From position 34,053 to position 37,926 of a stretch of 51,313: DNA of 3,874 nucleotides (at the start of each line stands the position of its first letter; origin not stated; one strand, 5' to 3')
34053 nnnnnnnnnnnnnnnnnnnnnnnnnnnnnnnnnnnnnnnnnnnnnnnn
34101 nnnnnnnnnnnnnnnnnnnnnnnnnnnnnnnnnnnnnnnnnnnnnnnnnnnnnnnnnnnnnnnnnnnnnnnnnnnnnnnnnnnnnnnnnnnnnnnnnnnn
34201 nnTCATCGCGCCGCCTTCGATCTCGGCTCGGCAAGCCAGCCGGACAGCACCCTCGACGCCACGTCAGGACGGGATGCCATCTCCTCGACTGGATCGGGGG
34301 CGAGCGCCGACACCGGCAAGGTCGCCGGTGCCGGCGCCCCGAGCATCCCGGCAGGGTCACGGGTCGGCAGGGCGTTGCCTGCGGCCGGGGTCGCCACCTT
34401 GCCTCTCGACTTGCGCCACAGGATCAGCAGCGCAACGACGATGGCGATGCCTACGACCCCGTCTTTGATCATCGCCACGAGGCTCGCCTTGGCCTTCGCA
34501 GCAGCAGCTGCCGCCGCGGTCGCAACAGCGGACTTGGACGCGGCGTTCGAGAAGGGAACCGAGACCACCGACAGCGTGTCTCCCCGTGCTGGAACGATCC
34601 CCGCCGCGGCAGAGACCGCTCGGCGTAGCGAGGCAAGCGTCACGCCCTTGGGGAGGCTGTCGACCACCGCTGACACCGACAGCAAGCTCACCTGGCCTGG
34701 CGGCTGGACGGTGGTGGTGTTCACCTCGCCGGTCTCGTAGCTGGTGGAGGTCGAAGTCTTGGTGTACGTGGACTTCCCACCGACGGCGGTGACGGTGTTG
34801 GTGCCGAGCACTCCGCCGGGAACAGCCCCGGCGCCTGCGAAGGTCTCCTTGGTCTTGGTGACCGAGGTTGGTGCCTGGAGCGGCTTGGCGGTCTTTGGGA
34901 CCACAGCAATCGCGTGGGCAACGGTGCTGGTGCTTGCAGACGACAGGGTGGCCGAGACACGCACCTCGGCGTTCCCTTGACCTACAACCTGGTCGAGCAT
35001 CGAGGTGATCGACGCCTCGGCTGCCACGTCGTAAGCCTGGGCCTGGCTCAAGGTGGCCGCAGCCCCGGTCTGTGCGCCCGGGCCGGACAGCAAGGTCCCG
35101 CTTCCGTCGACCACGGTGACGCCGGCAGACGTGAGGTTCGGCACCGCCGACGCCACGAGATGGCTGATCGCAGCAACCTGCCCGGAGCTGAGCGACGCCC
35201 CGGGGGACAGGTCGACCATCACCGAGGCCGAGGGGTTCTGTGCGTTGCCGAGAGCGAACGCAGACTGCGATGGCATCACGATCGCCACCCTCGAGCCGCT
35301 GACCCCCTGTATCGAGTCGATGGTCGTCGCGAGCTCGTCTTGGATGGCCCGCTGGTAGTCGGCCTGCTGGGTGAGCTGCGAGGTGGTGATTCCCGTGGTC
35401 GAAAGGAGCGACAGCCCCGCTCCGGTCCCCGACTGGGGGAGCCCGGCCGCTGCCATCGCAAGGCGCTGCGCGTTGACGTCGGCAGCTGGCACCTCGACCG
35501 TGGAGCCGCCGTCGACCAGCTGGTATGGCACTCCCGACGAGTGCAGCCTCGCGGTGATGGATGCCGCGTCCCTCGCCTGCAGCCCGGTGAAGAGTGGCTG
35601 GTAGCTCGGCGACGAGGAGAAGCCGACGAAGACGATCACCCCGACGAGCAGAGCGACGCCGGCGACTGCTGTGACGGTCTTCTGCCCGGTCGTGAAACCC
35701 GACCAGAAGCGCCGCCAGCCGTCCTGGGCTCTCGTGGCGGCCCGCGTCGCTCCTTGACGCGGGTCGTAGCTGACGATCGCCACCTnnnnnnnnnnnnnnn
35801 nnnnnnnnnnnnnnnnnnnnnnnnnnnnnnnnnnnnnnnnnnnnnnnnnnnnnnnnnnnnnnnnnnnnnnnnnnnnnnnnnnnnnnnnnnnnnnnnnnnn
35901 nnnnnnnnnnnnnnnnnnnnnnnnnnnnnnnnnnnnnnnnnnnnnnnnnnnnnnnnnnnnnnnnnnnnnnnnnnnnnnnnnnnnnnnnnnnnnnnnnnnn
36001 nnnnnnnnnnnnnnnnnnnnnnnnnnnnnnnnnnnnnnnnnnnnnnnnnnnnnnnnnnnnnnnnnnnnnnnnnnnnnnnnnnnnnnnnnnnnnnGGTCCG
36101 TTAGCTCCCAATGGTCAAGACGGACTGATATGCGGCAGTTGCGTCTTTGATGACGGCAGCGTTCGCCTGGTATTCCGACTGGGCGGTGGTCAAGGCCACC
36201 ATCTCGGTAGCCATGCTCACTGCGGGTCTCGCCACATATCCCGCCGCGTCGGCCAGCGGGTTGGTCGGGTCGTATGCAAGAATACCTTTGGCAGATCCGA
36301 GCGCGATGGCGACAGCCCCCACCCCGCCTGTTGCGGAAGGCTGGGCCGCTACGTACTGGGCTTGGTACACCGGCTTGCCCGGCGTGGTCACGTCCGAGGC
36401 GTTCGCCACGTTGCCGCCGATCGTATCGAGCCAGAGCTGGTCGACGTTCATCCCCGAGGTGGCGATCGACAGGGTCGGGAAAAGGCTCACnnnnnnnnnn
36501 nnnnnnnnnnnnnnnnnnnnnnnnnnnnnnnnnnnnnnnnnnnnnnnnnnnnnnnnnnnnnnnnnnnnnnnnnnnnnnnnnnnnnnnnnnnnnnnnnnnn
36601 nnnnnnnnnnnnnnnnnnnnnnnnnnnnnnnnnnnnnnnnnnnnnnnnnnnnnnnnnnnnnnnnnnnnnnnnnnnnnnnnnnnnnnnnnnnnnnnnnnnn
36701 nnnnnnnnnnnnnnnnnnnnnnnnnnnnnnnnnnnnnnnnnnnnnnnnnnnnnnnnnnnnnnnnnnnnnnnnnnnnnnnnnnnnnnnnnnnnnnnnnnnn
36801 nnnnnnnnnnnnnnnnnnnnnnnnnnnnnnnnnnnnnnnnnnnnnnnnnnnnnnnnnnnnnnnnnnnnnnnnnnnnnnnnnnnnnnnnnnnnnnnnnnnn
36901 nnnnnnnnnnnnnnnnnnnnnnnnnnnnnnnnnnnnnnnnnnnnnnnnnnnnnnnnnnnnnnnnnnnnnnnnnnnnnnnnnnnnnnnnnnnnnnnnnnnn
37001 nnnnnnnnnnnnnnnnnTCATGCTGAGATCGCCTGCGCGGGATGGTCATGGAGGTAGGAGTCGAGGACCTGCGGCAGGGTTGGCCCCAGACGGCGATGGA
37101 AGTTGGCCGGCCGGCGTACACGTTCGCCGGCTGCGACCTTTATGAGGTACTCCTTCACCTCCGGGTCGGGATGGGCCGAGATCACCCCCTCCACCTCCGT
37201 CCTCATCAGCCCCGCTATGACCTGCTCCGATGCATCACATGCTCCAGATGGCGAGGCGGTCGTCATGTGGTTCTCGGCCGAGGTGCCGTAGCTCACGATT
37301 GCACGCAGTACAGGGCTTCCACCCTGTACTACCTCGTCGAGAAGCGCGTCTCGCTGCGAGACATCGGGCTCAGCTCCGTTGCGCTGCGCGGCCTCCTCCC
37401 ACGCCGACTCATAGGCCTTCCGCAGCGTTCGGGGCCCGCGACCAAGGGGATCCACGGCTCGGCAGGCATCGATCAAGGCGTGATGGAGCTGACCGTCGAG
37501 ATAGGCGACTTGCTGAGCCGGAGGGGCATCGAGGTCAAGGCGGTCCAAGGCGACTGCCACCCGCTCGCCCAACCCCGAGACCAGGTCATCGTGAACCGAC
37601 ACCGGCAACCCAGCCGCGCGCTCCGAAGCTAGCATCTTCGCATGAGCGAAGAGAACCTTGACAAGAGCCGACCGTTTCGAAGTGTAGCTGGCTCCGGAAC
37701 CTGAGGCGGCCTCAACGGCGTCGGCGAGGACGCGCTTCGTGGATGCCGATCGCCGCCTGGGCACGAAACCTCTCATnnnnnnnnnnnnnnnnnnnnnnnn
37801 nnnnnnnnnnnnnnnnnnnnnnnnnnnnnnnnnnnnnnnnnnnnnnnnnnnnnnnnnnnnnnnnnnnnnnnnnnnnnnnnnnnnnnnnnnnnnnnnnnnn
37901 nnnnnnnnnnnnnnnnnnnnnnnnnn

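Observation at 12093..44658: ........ regulon: a sigma-28-type -10 box precedes many flagellar genes and sits a fixed 7-8 nt from six start codons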

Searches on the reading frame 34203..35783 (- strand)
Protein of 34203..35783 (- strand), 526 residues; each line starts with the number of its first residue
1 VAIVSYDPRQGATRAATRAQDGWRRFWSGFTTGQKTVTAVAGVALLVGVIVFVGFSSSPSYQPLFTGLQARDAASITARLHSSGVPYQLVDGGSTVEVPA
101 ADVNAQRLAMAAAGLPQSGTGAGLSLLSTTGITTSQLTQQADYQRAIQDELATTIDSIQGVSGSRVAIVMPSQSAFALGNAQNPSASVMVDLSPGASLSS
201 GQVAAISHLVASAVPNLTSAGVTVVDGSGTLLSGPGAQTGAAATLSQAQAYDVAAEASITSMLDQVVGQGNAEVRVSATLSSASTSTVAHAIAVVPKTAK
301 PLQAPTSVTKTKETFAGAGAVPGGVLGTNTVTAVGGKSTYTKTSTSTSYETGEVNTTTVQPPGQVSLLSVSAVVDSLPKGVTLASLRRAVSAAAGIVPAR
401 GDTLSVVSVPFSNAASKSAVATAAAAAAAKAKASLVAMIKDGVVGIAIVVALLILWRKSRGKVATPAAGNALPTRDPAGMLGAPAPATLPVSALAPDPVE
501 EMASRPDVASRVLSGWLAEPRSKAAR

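Call 10: search_protein_families(library=pfam, proteins=[window:34203-35783:-], max_evalue=0.01)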
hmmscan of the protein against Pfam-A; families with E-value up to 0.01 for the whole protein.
window:34203-35783:- (526 aa): 2 families
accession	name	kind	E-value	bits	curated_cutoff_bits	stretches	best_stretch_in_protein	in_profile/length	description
PF01514.23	YscJ_FliF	-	1.7e-57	194.6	24.4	1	57-233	2-178/179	Secretory protein of YscJ/FliF family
PF08345.17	YscJ_FliF_C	-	1.2e-23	84.7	23.8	1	263-411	1-147/147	Flagellar M-ring protein C-terminal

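Call 82: find_homologous_proteins(query=window:34203-35783:-, max_evalue=1e-40)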
Query window:34203-35783:- (526 aa): 223 proteins with E <= 1e-40 among 8000 candidates; the best 120 are listed.
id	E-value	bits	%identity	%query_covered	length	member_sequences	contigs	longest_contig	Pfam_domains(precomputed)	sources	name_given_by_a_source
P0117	0.0e+0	1050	100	100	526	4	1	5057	PF08345.18,PF01514.24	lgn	-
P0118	7.5e-227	772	74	99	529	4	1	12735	PF08345.18,PF01514.24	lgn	-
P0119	2.4e-214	730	71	100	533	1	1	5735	PF08345.18,PF01514.24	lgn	-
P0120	8.2e-192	656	64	99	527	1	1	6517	PF08345.18,PF01514.24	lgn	-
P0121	9.0e-172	590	60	98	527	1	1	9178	PF08345.18,PF01514.24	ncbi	ncbi:MAG: flagellar basal-body MS-ring/collar protein FliF [Acidimicrobiales bacterium]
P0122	1.6e-165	569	59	99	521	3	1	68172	PF08345.18,PF01514.24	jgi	jgi:flagellar M-ring protein FliF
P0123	7.8e-160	551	58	99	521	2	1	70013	PF08345.18,PF01514.24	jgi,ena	-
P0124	7.0e-159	548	57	99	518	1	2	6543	PF08345.18,PF01514.24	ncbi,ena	-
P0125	1.9e-158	546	58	99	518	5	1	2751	PF08345.18,PF01514.24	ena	-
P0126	6.0e-158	545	57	99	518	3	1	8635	PF08345.18,PF01514.24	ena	-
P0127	1.1e-157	544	57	99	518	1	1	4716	PF08345.18,PF01514.24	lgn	-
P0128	1.7e-157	543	58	99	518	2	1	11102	PF08345.18,PF01514.24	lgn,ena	-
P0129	1.2e-156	540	57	100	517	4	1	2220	PF08345.18,PF01514.24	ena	-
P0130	3.2e-156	539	58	100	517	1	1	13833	PF08345.18,PF01514.24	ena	-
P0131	8.7e-155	534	57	99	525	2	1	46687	PF08345.18,PF01514.24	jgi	jgi:flagellar M-ring protein FliF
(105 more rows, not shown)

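Call 83: find_encoding_contigs(protein=P0118, flank=10000, max_places=1)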
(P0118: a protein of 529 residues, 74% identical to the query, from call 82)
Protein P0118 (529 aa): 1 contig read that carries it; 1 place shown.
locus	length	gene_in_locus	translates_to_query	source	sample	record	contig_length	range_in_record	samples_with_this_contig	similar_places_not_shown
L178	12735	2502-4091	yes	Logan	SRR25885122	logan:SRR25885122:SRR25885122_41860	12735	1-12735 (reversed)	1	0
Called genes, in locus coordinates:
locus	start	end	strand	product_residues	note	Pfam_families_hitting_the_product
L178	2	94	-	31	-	?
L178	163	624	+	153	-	-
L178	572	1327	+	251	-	-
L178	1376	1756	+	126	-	-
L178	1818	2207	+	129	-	PF06429:Flg_bbr_C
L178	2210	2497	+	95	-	PF02049:FliE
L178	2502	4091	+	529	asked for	PF01514:YscJ_FliF, PF08345:YscJ_FliF_C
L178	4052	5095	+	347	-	PF03448:MgtE_N (faint), PF14842:FliG_N, PF14841:FliG_M, PF01706:FliG_C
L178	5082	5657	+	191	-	PF02108:FliH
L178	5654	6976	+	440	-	PF00006:ATP-synt_ab, PF18269:T3SS_ATPase_C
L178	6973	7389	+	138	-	PF02050:FliJ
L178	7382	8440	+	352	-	PF00877:NLPC_P60, PF01464:SLT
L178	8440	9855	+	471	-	PF02120:Flg_hook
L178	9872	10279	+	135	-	PF03963:FlgD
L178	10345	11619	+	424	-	PF00460:Flg_bb_rod, PF22692:LlgE_F_G_D1, PF07559:FlgE_D2, PF06429:Flg_bbr_C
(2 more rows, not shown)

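Call 84: find_encoding_contigs(protein=P0122, flank=10000, max_places=1)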
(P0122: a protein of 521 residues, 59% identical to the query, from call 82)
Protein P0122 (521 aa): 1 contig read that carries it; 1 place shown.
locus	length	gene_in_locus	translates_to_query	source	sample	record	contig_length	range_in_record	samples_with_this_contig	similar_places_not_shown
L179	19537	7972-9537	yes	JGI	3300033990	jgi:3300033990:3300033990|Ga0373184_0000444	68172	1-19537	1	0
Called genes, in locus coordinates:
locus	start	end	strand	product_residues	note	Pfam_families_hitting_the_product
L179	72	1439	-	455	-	PF00460:Flg_bb_rod (weak), PF22638:FlgK_D1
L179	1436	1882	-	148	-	-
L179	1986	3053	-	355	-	PF01312:Bac_export_2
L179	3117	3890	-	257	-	PF01311:Bac_export_1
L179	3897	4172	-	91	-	PF01313:Bac_export_3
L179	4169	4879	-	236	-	PF00813:FliP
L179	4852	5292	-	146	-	PF04347:FliO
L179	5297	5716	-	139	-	PF01052:FliMN_C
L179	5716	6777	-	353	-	PF02154:FliM, PF01052:FliMN_C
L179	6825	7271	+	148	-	-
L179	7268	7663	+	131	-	PF06429:Flg_bbr_C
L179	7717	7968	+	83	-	PF02049:FliE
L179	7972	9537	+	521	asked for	PF01514:YscJ_FliF, PF08345:YscJ_FliF_C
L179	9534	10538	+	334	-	PF14842:FliG_N, PF14841:FliG_M, PF14842:FliG_N, PF01706:FliG_C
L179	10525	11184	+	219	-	PF02108:FliH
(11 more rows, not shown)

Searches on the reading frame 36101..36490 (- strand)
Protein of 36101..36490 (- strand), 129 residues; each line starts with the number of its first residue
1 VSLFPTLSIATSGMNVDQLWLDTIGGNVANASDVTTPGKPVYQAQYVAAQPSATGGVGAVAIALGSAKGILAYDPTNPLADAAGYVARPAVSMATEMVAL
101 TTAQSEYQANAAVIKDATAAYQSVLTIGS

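Call 11: search_protein_families(library=pfam, proteins=[window:36101-36490:-], max_evalue=0.01)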
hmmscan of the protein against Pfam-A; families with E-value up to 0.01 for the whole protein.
window:36101-36490:- (129 aa): 2 families
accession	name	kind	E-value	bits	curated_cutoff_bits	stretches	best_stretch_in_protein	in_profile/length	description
PF06429.18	Flg_bbr_C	-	1.6e-07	31.2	23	1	83-125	2-44/46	Flagellar basal body rod FlgEFG protein C-terminal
PF00460.25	Flg_bb_rod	-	0.0085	16.5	20.7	0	8-34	2-27/31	Flagella basal body rod protein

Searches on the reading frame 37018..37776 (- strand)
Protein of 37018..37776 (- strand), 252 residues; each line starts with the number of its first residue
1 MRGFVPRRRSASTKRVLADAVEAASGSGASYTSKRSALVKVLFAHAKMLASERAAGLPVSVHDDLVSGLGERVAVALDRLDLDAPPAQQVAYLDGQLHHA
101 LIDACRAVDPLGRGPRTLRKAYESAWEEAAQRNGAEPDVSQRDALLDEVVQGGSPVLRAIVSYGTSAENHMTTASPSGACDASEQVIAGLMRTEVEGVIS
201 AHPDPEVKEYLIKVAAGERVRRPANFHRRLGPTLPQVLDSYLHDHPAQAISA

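Call 11: search_protein_families(library=pfam, proteins=[window:37018-37776:-], max_evalue=0.01)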
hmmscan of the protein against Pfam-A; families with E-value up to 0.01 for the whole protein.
window:37018-37776:- (252 aa): 1 family
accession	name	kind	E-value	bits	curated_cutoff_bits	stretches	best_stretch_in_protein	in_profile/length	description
PF18603.7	LAL_C2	-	0.00035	21.2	29.4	1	194-231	13-50/78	L-amino acid ligase C-terminal domain 2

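Call 38: search_protein_families(library=ncbifam, proteins=[window:37018-37776:-], max_evalue=0.01)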
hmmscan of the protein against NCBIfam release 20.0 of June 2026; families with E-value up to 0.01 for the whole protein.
window:37018-37776:- (252 aa): 0 families

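Call 93: search_solved_structures(query=window:37018-37776:-, max_evalue=10)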
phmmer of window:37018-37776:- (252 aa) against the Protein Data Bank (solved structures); distinct sequences matched with E-value up to 10: 1.
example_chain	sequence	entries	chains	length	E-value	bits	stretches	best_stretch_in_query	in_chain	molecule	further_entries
2iuu_A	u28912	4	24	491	0.68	13.2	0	167-235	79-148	DNA TRANSLOCASE FTSK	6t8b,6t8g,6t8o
